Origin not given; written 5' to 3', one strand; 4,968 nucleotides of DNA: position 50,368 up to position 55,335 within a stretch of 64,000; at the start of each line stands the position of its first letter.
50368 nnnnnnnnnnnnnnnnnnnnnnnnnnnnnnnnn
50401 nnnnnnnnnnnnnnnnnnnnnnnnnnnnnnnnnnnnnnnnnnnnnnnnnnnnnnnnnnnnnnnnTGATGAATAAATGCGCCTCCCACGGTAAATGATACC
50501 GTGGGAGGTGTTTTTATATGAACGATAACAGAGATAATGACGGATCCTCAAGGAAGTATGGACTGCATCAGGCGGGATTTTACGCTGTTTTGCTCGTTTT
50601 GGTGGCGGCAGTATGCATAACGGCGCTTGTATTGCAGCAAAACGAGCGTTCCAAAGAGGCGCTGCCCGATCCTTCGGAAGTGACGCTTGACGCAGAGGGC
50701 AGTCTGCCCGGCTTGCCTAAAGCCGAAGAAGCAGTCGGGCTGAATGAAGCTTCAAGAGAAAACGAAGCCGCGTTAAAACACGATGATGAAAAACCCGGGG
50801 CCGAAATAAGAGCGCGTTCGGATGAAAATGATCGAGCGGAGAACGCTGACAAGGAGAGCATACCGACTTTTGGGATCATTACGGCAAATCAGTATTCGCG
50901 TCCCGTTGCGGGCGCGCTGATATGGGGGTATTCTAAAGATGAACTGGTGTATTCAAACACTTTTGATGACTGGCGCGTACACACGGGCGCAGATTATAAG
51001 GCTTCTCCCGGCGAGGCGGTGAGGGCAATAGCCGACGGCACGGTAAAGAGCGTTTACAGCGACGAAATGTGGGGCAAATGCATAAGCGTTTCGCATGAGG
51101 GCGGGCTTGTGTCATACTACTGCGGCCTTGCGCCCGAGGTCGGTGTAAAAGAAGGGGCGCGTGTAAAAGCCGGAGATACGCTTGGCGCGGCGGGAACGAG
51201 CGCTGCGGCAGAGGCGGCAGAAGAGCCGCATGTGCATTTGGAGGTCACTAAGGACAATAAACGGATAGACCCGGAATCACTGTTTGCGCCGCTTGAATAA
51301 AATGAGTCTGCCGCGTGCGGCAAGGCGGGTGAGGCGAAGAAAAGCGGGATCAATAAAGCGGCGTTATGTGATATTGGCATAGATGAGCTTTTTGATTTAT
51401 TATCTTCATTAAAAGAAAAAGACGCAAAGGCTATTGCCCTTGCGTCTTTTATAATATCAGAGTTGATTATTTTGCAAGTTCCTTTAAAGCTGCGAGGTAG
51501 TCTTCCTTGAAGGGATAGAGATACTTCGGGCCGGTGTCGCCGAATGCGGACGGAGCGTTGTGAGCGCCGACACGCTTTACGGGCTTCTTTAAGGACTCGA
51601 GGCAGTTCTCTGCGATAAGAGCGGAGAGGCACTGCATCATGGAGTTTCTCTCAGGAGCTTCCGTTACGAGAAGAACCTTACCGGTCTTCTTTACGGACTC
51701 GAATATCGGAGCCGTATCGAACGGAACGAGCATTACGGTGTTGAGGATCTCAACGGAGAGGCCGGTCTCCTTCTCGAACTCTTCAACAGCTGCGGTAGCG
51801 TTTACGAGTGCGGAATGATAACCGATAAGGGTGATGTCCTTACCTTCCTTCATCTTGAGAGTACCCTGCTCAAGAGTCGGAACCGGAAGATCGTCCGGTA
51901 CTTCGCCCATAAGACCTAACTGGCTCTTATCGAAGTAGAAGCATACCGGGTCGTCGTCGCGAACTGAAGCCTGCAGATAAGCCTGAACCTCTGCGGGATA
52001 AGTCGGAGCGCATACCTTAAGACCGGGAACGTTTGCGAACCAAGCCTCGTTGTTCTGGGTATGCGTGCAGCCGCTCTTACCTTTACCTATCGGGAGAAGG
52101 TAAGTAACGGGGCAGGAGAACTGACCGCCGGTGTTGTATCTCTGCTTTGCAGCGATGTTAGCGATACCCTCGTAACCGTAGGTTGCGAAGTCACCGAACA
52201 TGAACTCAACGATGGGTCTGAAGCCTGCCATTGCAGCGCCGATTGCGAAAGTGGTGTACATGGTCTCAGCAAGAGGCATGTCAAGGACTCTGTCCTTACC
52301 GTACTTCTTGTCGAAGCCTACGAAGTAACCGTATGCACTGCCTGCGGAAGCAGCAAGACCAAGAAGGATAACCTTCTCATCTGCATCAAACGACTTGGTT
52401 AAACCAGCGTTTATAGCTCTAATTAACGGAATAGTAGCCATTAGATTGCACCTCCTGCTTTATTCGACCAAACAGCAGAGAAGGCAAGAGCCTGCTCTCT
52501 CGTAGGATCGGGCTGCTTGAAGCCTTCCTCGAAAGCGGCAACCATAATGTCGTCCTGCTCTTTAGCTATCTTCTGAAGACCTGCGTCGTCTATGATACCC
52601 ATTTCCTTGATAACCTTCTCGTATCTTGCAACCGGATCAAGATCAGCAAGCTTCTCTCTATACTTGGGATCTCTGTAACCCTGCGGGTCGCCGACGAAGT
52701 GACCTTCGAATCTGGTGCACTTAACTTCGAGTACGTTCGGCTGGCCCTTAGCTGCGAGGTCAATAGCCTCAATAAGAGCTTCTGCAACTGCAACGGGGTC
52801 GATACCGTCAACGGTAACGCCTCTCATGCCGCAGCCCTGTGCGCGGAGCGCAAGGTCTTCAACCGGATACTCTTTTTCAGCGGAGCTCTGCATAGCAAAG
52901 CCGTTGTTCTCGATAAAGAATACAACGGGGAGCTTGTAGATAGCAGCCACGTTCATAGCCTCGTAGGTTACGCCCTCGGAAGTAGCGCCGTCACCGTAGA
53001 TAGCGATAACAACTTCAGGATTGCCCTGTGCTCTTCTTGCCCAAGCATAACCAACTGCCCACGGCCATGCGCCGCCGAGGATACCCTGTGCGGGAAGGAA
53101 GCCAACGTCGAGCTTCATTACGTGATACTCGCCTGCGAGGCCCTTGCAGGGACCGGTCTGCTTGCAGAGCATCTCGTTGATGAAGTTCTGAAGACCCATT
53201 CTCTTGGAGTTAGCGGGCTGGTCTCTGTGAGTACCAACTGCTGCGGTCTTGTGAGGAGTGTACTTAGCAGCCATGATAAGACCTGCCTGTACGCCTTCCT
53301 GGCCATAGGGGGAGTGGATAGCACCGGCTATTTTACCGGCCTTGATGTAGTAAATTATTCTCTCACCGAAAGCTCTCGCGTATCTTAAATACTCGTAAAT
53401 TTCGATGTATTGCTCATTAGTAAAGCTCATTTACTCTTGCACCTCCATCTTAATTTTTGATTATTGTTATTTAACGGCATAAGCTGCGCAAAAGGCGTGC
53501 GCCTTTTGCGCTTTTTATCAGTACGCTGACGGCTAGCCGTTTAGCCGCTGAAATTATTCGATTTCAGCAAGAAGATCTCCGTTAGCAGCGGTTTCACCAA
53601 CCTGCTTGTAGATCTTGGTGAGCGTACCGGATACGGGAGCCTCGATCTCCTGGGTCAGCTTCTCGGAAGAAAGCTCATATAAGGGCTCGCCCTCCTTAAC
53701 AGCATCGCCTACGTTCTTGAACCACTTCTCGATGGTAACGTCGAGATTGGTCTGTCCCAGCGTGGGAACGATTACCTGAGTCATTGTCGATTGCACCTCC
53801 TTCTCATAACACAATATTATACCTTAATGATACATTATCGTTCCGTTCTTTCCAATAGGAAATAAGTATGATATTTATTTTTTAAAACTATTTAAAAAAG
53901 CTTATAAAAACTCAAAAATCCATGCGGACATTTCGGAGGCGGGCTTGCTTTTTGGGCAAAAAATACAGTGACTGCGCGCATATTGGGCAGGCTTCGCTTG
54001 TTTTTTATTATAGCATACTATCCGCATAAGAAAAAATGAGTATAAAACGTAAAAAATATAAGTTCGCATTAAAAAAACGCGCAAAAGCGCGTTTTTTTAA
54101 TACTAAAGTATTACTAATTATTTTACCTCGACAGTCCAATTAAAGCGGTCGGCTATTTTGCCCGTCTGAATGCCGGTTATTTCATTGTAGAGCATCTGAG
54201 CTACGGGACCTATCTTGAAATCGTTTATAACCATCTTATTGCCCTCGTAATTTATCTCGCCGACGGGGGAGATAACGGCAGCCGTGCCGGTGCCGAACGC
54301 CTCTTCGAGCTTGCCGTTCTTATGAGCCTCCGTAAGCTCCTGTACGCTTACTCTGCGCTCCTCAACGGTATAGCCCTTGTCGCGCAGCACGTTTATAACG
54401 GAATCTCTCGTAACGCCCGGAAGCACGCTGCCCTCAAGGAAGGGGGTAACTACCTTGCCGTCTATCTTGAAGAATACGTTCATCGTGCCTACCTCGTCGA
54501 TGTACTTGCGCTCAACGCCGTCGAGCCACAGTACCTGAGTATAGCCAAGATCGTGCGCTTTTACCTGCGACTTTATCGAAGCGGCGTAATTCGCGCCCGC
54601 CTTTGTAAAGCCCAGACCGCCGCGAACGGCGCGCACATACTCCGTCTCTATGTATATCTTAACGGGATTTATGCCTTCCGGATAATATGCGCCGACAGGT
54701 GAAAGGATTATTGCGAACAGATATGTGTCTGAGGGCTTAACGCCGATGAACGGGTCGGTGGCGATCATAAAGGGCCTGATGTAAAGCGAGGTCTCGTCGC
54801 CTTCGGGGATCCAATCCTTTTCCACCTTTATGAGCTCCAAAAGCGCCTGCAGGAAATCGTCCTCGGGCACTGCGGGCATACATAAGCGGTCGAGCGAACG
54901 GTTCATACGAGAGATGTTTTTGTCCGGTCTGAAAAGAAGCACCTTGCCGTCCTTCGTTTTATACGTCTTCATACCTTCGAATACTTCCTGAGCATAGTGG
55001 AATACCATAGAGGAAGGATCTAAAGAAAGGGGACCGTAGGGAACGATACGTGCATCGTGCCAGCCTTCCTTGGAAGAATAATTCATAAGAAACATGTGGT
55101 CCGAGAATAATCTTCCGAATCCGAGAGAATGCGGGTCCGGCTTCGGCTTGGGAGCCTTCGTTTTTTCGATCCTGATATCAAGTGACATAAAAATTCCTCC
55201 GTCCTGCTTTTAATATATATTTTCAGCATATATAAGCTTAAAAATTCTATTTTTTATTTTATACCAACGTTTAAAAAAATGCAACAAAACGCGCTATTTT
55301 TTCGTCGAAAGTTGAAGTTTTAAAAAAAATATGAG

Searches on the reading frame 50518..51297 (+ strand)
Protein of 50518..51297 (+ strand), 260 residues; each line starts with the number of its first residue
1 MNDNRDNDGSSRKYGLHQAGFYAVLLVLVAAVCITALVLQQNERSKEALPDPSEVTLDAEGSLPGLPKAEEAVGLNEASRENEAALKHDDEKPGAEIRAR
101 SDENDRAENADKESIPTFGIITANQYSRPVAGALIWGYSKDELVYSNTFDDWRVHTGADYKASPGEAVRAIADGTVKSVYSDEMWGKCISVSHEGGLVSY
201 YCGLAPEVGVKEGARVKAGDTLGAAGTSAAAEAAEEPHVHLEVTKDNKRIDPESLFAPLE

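Call 6: search_protein_families(library=pfam, proteins=[window:50518-51297:+])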
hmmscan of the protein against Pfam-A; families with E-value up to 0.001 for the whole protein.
window:50518-51297:+ (260 aa): 1 family
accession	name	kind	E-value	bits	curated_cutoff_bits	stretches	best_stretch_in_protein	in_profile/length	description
PF01551.29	Peptidase_M23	-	1.1e-21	77.3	28.7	1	154-252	2-96/96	Peptidase family M23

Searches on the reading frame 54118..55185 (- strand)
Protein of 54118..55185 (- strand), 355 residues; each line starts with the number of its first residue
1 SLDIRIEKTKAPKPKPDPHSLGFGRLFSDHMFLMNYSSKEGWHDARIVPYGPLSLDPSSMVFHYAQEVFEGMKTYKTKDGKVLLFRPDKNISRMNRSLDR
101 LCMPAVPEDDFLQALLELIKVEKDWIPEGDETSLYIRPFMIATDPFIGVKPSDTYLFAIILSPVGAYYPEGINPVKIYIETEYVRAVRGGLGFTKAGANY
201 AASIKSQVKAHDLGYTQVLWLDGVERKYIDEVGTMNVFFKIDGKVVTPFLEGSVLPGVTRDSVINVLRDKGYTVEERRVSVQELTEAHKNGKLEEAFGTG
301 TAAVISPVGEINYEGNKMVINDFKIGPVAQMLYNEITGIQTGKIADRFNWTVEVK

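Call 53: search_protein_families(library=ncbifam, proteins=[window:54118-55185:-], max_evalue=0.00001)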
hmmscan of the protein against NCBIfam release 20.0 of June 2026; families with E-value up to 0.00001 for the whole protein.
window:54118-55185:- (355 aa): 15 families
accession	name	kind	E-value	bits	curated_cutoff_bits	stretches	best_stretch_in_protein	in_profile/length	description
NF009897.0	PRK13357.1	equivalog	7.8e-149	495.3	307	1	7-355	9-358/358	branched-chain amino acid aminotransferase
TIGR01123.1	ilvE_II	equivalog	5.7e-125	416.4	250.05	1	42-354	1-313/313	branched-chain-amino-acid transaminase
NF005146.0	PRK06606.1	equivalog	8.1e-43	146.5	279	1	38-354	6-306/307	branched-chain amino acid transaminase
TIGR01122.1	ilvE_I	equivalog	1.1e-37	129.8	245.55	1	46-352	5-296/298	branched-chain-amino-acid transaminase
NF005726.0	PRK07544.1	equivalog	3.8e-26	91.9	396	1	34-312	4-267/295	branched-chain amino acid aminotransferase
NF006185.0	PRK08320.1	subfamily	4.1e-20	72.1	363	1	62-338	26-281/292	branched-chain amino acid aminotransferase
NF009896.0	PRK13356.1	equivalog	7.2e-20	71.3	262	1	56-312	25-262/287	branched-chain amino acid aminotransferase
NF005209.0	PRK06680.1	subfamily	3.5e-13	49.1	320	1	210-333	163-274/286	D-amino-acid transaminase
NF009126.0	PRK12479.1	equivalog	2.4e-10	40.1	518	1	62-335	27-279/299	branched-chain-amino-acid transaminase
NF005800.0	PRK07650.1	equivalog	1.6e-09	37.5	308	1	228-288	175-235/290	aminodeoxychorismate lyase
TIGR03461.1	pabC_Proteo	equivalog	1.7e-09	37.3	176.85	1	216-288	158-228/262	aminodeoxychorismate lyase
NF004761.0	PRK06092.1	equivalog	4.2e-09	36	260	1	228-288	170-230/268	aminodeoxychorismate lyase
TIGR01121.1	D_amino_aminoT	equivalog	8.1e-09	35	277.45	1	227-334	172-269/276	D-amino-acid transaminase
NF005886.0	PRK07849.1-1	equivalog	3.7e-08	33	253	1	199-288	163-250/291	aminodeoxychorismate lyase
NF005888.0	PRK07849.1-3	equivalog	1.1e-06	27.9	273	0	88-330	57-286/298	aminodeoxychorismate lyase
